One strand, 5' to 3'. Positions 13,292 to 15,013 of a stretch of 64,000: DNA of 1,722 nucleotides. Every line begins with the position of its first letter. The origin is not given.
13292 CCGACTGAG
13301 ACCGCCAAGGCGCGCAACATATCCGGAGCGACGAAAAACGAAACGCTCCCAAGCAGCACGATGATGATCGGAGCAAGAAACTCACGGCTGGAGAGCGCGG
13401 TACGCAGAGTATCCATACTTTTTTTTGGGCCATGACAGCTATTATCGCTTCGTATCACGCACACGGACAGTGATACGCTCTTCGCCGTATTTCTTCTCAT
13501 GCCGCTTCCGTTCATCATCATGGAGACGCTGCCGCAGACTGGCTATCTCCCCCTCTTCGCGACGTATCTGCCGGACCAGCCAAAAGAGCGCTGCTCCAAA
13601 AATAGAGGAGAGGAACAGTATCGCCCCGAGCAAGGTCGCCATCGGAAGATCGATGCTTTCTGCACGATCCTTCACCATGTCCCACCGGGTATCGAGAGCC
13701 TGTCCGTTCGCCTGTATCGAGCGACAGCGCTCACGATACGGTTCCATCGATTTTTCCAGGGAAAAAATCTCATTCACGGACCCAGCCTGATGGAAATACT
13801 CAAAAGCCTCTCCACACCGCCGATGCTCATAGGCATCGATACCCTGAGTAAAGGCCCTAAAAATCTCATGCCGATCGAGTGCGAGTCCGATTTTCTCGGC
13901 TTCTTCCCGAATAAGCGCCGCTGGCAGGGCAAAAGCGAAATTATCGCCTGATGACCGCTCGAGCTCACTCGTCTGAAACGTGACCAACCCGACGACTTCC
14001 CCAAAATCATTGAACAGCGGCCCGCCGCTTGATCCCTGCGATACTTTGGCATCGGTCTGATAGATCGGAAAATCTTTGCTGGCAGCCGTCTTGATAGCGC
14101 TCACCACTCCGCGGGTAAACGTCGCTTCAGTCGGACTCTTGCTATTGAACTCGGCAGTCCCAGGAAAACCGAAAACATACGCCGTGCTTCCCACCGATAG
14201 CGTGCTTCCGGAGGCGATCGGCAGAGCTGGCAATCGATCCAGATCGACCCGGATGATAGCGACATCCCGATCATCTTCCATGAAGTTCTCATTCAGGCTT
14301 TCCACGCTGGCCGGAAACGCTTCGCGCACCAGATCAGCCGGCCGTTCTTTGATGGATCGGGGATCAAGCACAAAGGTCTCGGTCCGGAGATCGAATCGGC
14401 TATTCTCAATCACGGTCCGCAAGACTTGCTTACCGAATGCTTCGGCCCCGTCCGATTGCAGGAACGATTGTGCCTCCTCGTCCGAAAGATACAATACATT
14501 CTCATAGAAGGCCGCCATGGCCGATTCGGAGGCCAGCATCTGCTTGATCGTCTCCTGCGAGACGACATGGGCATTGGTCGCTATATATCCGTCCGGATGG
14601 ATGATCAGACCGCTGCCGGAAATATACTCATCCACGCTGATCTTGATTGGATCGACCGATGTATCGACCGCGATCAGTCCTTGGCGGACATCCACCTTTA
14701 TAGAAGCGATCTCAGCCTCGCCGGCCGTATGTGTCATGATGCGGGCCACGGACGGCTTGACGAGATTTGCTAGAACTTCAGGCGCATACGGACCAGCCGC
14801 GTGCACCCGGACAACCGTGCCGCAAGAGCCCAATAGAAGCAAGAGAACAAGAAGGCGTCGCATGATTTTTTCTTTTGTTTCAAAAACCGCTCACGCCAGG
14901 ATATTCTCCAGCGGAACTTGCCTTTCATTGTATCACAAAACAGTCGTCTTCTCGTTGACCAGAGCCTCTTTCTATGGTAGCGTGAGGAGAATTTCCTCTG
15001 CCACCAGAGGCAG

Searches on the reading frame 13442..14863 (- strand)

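Call 75: search_protein_families(library=pfam, proteins=[window:13442-14863:-], max_evalue=0.001)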
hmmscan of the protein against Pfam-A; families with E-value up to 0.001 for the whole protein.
window:13442-14863:- (473 aa): 2 families
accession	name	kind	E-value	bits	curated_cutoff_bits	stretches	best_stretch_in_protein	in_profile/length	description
PF13365.12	Trypsin_2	-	1e-25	91.6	27.6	1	83-293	1-144/144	Trypsin-like peptidase domain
PF00089.32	Trypsin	-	2.2e-11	44.4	20.6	1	192-298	78-199/220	Trypsin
